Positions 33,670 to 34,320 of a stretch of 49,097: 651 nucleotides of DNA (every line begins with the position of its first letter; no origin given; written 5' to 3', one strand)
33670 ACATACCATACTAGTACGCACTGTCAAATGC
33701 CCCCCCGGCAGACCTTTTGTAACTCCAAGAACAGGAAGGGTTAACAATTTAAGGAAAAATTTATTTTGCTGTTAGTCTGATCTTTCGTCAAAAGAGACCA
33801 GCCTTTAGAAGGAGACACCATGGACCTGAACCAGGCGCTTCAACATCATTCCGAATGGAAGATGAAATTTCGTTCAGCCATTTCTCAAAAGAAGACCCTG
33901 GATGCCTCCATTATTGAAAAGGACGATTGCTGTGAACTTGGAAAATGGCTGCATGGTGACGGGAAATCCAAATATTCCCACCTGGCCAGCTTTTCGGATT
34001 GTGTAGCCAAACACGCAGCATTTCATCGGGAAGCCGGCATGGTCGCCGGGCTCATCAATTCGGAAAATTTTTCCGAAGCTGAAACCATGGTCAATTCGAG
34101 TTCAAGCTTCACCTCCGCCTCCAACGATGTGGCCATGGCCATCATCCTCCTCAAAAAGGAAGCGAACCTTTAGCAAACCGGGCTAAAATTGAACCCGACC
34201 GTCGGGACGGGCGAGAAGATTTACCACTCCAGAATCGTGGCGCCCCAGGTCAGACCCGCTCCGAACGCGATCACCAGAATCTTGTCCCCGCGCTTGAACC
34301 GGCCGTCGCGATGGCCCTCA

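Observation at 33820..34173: Standalone CZB (zinc / hypochlorite-sensing) domain protein with no output domain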

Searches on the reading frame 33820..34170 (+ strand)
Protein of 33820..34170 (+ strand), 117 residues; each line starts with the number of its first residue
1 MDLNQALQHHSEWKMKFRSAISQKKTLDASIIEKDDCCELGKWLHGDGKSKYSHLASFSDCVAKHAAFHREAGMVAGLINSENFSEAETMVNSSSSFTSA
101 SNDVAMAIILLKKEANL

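Call 3: search_protein_families(library=pfam, proteins=[window:33820-34170:+], max_evalue=0.01)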
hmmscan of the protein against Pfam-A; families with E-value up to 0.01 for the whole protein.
window:33820-34170:+ (117 aa): 1 family
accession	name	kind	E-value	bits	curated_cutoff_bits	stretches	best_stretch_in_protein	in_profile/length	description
PF13682.11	CZB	-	1.1e-10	42.1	29.4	1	10-73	1-61/64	Chemoreceptor zinc-binding domain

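Call 4: search_protein_families(library=ncbifam, proteins=[window:33820-34170:+], max_evalue=0.1)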
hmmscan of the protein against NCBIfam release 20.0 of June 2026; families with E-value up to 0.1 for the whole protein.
window:33820-34170:+ (117 aa): 1 family
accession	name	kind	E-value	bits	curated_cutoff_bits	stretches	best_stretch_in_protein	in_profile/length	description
NF007380.0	PRK09894.1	equivalog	4.1e-08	32.9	256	1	2-110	14-126/296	diguanylate cyclase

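Call 5: find_homologous_proteins(query=window:33820-34170:+)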
Query window:33820-34170:+ (117 aa): 183 proteins with E <= 0.001 among 189 candidates; the best 120 are listed.
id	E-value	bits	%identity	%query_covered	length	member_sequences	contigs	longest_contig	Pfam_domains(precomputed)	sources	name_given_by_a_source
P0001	1.2e-63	230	92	100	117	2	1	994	PF13682.12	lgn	-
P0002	7.8e-42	160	64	100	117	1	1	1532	PF13682.12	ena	-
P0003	8.8e-42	160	63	100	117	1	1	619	PF13682.12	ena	-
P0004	5.8e-41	157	62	100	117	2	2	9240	PF13682.12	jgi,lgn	-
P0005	1.2e-40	156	61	100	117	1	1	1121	PF13682.12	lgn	-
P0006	1.2e-40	156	59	100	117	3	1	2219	PF13682.12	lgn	-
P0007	2.2e-40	155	61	100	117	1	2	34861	PF13682.12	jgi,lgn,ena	-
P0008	3.6e-40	154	60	100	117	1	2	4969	PF13682.12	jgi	jgi:Chemoreceptor zinc-binding domain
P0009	4.0e-40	154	62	100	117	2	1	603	PF13682.12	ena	-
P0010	4.2e-40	154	61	100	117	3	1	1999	PF13682.12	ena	-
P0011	1.1e-39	153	62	100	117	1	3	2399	PF13682.12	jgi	-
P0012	1.2e-39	153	56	100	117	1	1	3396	PF13682.12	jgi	jgi:methyl-accepting chemotaxis protein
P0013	1.2e-39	153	61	100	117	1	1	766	PF13682.12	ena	-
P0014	1.2e-39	153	61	100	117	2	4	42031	PF13682.12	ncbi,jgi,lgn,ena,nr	ncbi:MAG TPA: CZB domain-containing protein [Cellvibrio sp.]|nr:CZB domain-containing protein [Cellv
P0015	1.6e-39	152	58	100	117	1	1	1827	PF13682.12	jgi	jgi:methyl-accepting chemotaxis protein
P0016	1.8e-39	152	61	100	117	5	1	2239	PF13682.12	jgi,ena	jgi:hypothetical protein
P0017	2.5e-39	152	61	100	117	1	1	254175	PF13682.12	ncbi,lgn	-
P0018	2.6e-39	152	57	100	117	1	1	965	PF13682.12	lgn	-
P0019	3.2e-39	151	58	100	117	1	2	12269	PF13682.12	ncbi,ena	-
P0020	3.3e-39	151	60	100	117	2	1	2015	PF13682.12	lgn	-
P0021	3.6e-39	151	58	100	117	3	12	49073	PF13682.12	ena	-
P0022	4.0e-39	151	57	100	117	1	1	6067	PF13682.12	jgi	jgi:methyl-accepting chemotaxis protein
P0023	4.9e-39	151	57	100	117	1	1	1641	PF13682.12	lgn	-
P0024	5.1e-39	151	60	100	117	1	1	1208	PF13682.12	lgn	-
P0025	5.2e-39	151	60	98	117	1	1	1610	PF13682.12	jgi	jgi:Chemoreceptor zinc-binding domain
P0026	5.5e-39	151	58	100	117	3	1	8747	PF13682.12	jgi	jgi:methyl-accepting chemotaxis protein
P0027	6.2e-39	150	62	100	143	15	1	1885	PF13682.12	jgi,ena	-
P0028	6.8e-39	150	60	100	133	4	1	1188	PF13682.12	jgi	jgi:hypothetical protein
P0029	7.7e-39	150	60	100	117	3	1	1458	PF13682.12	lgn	-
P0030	8.5e-39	150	59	100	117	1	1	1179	PF13682.12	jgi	jgi:methyl-accepting chemotaxis protein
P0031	9.1e-39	150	56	100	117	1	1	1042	PF13682.12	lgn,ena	-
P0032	1.2e-38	149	56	100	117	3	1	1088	PF13682.12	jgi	-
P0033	1.2e-38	149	60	100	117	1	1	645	PF13682.12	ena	-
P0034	1.3e-38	149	56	100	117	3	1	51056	PF13682.12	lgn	-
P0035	1.5e-38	149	61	97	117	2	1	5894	PF13682.12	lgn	-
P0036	1.7e-38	149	59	100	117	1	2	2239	PF13682.12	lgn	-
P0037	1.8e-38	149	62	100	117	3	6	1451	PF13682.12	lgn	-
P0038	2.1e-38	149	57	100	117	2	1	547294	PF13682.12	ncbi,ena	-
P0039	2.2e-38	149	57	100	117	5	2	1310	PF13682.12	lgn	-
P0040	2.3e-38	149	60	100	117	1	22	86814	PF13682.12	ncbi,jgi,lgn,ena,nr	ncbi:MAG: chemotaxis protein [candidate division Zixibacteria bacterium CG_4_9_14_3_um_filter_46_8]|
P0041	2.7e-38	148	57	100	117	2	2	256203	PF13682.12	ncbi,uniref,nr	ncbi:CZB domain-containing protein [Undibacterium jejuense]|uniref:CZB domain-containing protein n=2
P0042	3.2e-38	148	56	100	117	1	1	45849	PF13682.12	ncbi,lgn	-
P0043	3.4e-38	148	57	100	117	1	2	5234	PF13682.12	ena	-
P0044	3.5e-38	148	59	100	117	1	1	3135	PF13682.12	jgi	jgi:methyl-accepting chemotaxis protein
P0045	4.0e-38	148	60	100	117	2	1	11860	PF13682.12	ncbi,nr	ncbi:MAG: CZB domain-containing protein [Methyloglobulus sp.]|nr:CZB domain-containing protein [Meth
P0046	4.0e-38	148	58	100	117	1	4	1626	PF13682.12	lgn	-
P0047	4.1e-38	148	58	100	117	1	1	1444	PF13682.12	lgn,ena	-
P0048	5.2e-38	147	59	100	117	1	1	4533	PF13682.12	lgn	-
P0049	5.4e-38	147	56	100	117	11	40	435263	PF13682.12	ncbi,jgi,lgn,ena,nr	ncbi:MAG: CZB domain-containing protein [Nitrosomonas sp.]|nr:CZB domain-containing protein [Nitroso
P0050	5.6e-38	147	55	100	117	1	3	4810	PF13682.12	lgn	-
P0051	6.9e-38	147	59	98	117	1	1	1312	PF13682.12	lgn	-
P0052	8.2e-38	147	57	100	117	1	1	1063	PF13682.12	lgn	-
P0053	1.0e-37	146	60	99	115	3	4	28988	PF13682.12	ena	-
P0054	1.1e-37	146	50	100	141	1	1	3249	PF13682.12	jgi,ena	-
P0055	1.3e-37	146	55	100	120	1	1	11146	PF13682.12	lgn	-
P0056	1.6e-37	146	56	100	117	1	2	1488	PF13682.12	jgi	jgi:methyl-accepting chemotaxis protein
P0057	2.0e-37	146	56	100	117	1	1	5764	PF13682.12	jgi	jgi:hypothetical protein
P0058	2.1e-37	145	60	100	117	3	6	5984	PF13682.12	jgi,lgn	-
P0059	2.1e-37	145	56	100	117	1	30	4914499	PF13682.12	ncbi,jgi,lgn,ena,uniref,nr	ncbi:CZB domain-containing protein [Methylosarcina fibrata]|uniref:CZB domain-containing protein n=1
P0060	2.4e-37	145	58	100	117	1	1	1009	PF13682.12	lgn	-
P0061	2.4e-37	145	56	100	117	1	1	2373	PF13682.12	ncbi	-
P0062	2.5e-37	145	56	100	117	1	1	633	PF13682.12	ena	-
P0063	2.5e-37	145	56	100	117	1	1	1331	PF13682.12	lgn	-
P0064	2.9e-37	145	56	100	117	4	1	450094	PF13682.12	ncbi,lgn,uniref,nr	ncbi:CZB domain-containing protein [Undibacterium sp.]|uniref:CZB domain-containing protein n=1 Tax=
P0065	4.4e-37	144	56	100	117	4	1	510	PF13682.12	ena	-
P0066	4.6e-37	144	55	100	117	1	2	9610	PF13682.12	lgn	-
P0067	5.8e-37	144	56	100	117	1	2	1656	PF13682.12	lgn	-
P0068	5.8e-37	144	56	100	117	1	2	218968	PF13682.12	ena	-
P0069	6.4e-37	144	56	99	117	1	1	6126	PF13682.12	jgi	jgi:hypothetical protein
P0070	7.8e-37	144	59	100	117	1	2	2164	PF13682.12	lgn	-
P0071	8.0e-37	144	57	100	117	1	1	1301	PF13682.12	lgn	-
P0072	8.3e-37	144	57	100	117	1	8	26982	PF13682.12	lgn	-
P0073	9.0e-37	143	56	100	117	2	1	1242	PF13682.12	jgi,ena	-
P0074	9.3e-37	143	57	100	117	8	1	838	PF13682.12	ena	-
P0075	1.1e-36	143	56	100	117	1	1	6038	PF13682.12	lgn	-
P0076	1.2e-36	143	56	100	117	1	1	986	PF13682.12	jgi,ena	-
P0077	1.2e-36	143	55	100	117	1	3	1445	PF13682.12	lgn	-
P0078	1.5e-36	143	56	100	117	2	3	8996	PF13682.12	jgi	jgi:methyl-accepting chemotaxis protein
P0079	1.5e-36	143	57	100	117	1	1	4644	PF13682.12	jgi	jgi:methyl-accepting chemotaxis protein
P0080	1.8e-36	142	54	100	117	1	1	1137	PF13682.12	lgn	-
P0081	1.9e-36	142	56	100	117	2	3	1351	PF13682.12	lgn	-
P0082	2.5e-36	142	55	100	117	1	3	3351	PF13682.12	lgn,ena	-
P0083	2.7e-36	142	57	98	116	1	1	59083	PF13682.12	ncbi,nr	ncbi:MAG: chemotaxis protein [Methylobacter sp.]|nr:MAG: chemotaxis protein [Methylobacter sp.]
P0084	2.9e-36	142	53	100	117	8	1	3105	PF13682.12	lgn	-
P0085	3.3e-36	142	55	97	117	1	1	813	PF13682.12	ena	-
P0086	3.5e-36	142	56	100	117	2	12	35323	PF13682.12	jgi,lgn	jgi:hypothetical protein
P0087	3.6e-36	141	57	100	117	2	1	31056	PF13682.12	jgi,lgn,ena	-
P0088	3.6e-36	141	57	98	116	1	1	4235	PF13682.12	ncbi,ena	-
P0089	4.0e-36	141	55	100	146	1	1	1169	PF13682.12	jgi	jgi:methyl-accepting chemotaxis protein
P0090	4.0e-36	141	56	100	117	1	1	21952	PF13682.12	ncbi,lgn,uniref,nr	ncbi:CZB domain-containing protein [Ideonella sp. A 288]|uniref:CZB domain-containing protein n=1 Ta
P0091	4.5e-36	141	57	98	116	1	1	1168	PF13682.12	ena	-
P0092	4.8e-36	141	56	100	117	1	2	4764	PF13682.12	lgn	-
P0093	6.2e-36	141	56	100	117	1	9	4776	PF13682.12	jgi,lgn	jgi:methyl-accepting chemotaxis protein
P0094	6.4e-36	141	56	100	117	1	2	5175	PF13682.12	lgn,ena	-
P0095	6.6e-36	141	54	100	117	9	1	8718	PF13682.12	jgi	jgi:methyl-accepting chemotaxis protein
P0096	6.9e-36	141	55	97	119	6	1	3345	PF13682.12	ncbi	-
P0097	7.7e-36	140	57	98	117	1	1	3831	PF13682.12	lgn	-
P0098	8.3e-36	140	56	100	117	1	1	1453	PF13682.12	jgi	jgi:Chemoreceptor zinc-binding domain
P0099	9.1e-36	140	54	100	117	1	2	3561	PF13682.12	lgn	-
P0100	9.5e-36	140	56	100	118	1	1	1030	PF13682.12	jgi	jgi:methyl-accepting chemotaxis protein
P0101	1.0e-35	140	55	100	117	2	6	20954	PF13682.12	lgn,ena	-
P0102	1.0e-35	140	57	98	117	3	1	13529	PF13682.12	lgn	-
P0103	1.2e-35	140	54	100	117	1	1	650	PF13682.12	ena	-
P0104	1.3e-35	140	54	100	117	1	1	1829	PF13682.12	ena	-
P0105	1.7e-35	139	59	100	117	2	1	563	PF13682.12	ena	-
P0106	2.4e-35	139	52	100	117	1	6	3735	PF13682.12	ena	-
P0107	2.7e-35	139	54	100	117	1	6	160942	PF13682.12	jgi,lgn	jgi:methyl-accepting chemotaxis protein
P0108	4.0e-35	138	55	100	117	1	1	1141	PF13682.12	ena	-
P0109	4.6e-35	138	53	100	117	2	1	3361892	PF13682.12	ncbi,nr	ncbi:CZB domain-containing protein [Sulfuriferula nivalis]|nr:CZB domain-containing protein [Sulfuri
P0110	4.6e-35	138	55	100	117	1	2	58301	PF13682.12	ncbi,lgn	-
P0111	5.4e-35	138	56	100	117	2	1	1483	PF13682.12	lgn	-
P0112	6.9e-35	137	56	100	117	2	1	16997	PF13682.12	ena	-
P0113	8.7e-35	137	53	100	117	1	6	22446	PF13682.12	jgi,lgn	jgi:methyl-accepting chemotaxis protein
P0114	1.1e-34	137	58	100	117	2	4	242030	PF13682.12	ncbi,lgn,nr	ncbi:MAG: CZB domain-containing protein [Burkholderiales bacterium]|nr:CZB domain-containing protein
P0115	1.1e-34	137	54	100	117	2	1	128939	PF13682.12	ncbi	-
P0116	1.2e-34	137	53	100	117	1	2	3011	PF13682.12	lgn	-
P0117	1.4e-34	136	56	100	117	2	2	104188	PF13682.12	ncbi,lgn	-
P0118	2.0e-34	136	53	100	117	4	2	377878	PF13682.12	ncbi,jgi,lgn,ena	ncbi:MAG: CZB domain-containing protein [Sulfuriferula sp.]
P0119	2.1e-34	136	55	100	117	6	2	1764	PF13682.12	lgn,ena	-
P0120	2.1e-34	136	50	100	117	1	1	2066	PF13682.12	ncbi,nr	ncbi:MAG TPA: CZB domain-containing protein [Usitatibacter sp.]|nr:CZB domain-containing protein [Us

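Call 10: find_encoding_contigs(protein=window:33820-34170:+, flank=10000, max_places=4)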
Protein window:33820-34170:+ (117 aa): 2 contigs read that carry it; 2 places shown.
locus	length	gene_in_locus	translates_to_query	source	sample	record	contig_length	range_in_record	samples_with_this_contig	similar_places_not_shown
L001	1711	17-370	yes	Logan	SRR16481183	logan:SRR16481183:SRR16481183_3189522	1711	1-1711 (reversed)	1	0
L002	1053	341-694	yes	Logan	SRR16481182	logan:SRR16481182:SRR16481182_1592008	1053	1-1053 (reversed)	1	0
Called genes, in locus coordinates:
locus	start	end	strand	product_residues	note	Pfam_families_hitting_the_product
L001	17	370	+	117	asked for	PF13682:CZB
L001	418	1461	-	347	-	PF00108:Thiolase_N, PF08545:ACP_syn_III, PF08541:ACP_syn_III_C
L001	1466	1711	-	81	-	?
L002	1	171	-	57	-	?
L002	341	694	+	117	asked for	PF13682:CZB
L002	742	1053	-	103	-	?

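Call 11: find_encoding_contigs(protein=P0004, flank=6000, max_places=3)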
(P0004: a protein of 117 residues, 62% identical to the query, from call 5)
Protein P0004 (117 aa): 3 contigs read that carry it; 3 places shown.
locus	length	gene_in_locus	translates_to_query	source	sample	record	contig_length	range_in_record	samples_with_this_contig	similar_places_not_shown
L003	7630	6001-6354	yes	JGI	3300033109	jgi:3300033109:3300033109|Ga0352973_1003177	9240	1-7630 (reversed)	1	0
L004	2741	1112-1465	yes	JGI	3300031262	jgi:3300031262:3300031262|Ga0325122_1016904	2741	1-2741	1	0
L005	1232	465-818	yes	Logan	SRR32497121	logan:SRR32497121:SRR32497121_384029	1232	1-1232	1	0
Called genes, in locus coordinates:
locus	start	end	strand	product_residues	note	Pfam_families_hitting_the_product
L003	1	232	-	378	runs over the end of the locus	PF01266:DAO (faint), PF07992:Pyr_redox_2, PF01593:Amino_oxidase (faint), PF13738:Pyr_redox_3, PF00070:Pyr_redox, PF18113:Rbx_binding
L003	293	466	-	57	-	PF00301:Rubredoxin, PF21349:RUBY_RBDX (faint)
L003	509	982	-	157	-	PF02915:Rubrerythrin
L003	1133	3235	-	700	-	PF00149:Metallophos (faint), PF02872:5_nucleotid_C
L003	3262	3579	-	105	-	-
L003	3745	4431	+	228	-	PF00072:Response_reg, PF00486:Trans_reg_C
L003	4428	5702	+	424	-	PF00672:HAMP, PF00512:HisKA, PF02518:HATPase_c, PF13581:HATPase_c_2 (faint)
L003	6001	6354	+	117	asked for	PF13682:CZB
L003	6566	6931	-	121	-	PF02656:DUF202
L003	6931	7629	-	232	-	?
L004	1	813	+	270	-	?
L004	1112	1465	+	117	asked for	PF13682:CZB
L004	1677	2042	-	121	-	PF02656:DUF202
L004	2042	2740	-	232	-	?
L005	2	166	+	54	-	?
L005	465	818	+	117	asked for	PF13682:CZB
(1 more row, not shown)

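Call 14: find_related_loci(query=A1, collection=genome_contigs, flank=10000)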
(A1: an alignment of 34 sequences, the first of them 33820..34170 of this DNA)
Query A1 (117 aa) in genome_contigs; peptide patterns used: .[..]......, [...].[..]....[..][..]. (x = any residue, [..] = any of these).
335 stretches matched a pattern; 306 encode a relative of the query (tblastn E <= 1e-3); the best 80 are kept; 80 distinct loci.
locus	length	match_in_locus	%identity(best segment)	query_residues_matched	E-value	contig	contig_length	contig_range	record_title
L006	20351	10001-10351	63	1-117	2e-47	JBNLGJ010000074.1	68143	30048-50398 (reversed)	MAG: Cellvibrio sp. isolate C1.bin.2.orig k141_883329, whole genome shotgun sequence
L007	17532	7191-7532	61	1-114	6e-46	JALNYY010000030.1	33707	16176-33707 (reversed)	MAG: Methylobacter sp. isolate SO_2017_GW1 bin 29 NODE_5726_length_33707_cov_2.808487_OW334_2017, whole genome shotgun s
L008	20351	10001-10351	61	1-117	6e-46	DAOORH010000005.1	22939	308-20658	MAG TPA_asm: Cellvibrio sp. isolate AMR_MDS_2550 NODE_2732_length_22939_cov_4.939215, whole genome shotgun sequence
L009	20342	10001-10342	59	1-114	5e-46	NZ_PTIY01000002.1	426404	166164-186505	Methylobacter tundripaludum strain OWC-G53F Ga0139037_102, whole genome shotgun sequence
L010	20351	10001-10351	61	1-117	3e-45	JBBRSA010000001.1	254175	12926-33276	MAG: Burkholderiales bacterium isolate La2_maxbin2.417 La2_maxbin2.417_K_799773L254175_cov_41.7867, whole genome shotgun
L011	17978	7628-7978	58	1-117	3e-45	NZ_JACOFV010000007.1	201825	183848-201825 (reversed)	Undibacterium jejuense strain KACC 12607 7, whole genome shotgun sequence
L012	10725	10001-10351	57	1-117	5e-45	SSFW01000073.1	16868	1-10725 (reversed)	MAG: Nitrosomonas sp. isolate Bin_15_1 c_000000057515, whole genome shotgun sequence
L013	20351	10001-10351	60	1-117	4e-45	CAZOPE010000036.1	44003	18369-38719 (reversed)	MAG TPA_asm: uncultured Cellvibrionaceae bacterium isolate SRP219642_co6_50 genome assembly, contig: NODE_512_length_440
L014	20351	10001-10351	55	1-117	1e-44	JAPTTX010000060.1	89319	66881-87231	MAG: Gammaproteobacteria bacterium isolate DBS.bin8 NODE_350_length_89319_cov_5.51471_DBS3-1, whole genome shotgun seque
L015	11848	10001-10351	57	1-117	8e-45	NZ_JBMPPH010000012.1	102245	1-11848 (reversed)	Undibacterium sp. SXout20W NODE_12_length_102245_cov_64.791349, whole genome shotgun sequence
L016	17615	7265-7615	60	1-117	8e-45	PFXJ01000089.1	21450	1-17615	MAG: candidate division Zixibacteria bacterium CG_4_9_14_3_um_filter_46_8 CG_4_9_14_3_um_filter_150_scaffold_6578_c, who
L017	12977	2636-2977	58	1-114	1e-44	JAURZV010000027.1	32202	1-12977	MAG: Methylobacter sp. isolate E6_concoct.bin.28 E6_k141_156897, whole genome shotgun sequence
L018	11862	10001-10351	57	1-117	5e-44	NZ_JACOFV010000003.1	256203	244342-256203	Undibacterium jejuense strain KACC 12607 3, whole genome shotgun sequence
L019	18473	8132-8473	58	1-114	2e-44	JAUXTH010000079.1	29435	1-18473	MAG: Methylobacter sp. isolate C13_maxbin.026_sub C13_k141_112090, whole genome shotgun sequence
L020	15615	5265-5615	55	1-117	3e-43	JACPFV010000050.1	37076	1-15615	MAG: Gammaproteobacteria bacterium isolate NC_groundwater_370_Ag_B-0.1um_69_14 GD18-4_B1_scaffold_1204943, whole genome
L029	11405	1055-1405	56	1-117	1e-42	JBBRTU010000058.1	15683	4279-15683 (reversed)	MAG: Burkholderiales bacterium isolate La2_metabat2.276 La2_metabat2.276_K_3800632L15683_cov_14.0735, whole genome shotg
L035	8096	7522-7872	52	1-117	2e-42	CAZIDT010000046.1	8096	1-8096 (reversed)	MAG TPA_asm: uncultured Nitrosomonas sp. isolate SRP173033_co2_132 genome assembly, contig: NODE_5425_length_8096_cov_9.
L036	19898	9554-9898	57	1-115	2e-42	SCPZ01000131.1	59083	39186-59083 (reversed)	MAG: Methylobacter sp. isolate DP16D_bin.19 DP16D_bin.19-104611, whole genome shotgun sequence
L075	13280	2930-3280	56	1-117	1e-40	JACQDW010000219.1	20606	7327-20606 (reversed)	MAG: Burkholderiales bacterium isolate NC_groundwater_1005_Pr1_S-0.65um_49_9 Montesol18_Sp65_coassembly_scaffold_1786844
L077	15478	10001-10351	54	1-117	3e-40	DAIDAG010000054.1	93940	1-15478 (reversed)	MAG TPA_asm: Sideroxydans sp. isolate clean1836 k141_19339, whole genome shotgun sequence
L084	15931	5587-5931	53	1-115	6e-40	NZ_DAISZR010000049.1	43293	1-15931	MAG: Methylobacter sp. isolate CTOTU25010 NODE_53_length_43293_cov_576.524539, whole genome shotgun sequence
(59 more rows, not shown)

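Call 20: predict_structure(alignment_id=A1)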
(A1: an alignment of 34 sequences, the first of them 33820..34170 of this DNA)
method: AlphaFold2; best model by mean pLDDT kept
length: 117 residues; sequences in the alignment: 34
mean_pLDDT: 96.4   pTM: 0.89
mean pLDDT of the five models: 96.4, 95.5, 95.2, 94.5, 94.5
residues with pLDDT >= 90: 113; 70-90: 4; 50-70: 0; < 50: 0
segments of 3 or more residues with pLDDT < 50: none
pLDDT, mean of each block of 10 residues (from residue 1): 94 96 97 95 97 98 98 98 97 92 98 96
secondary structure, 60 per line:
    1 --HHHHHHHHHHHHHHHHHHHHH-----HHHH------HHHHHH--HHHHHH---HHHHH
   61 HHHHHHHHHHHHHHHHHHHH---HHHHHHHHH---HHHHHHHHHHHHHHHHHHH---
elements in order: H3-23 H29-32 H39-44 H47-52 H56-80 H84-92 H96-114
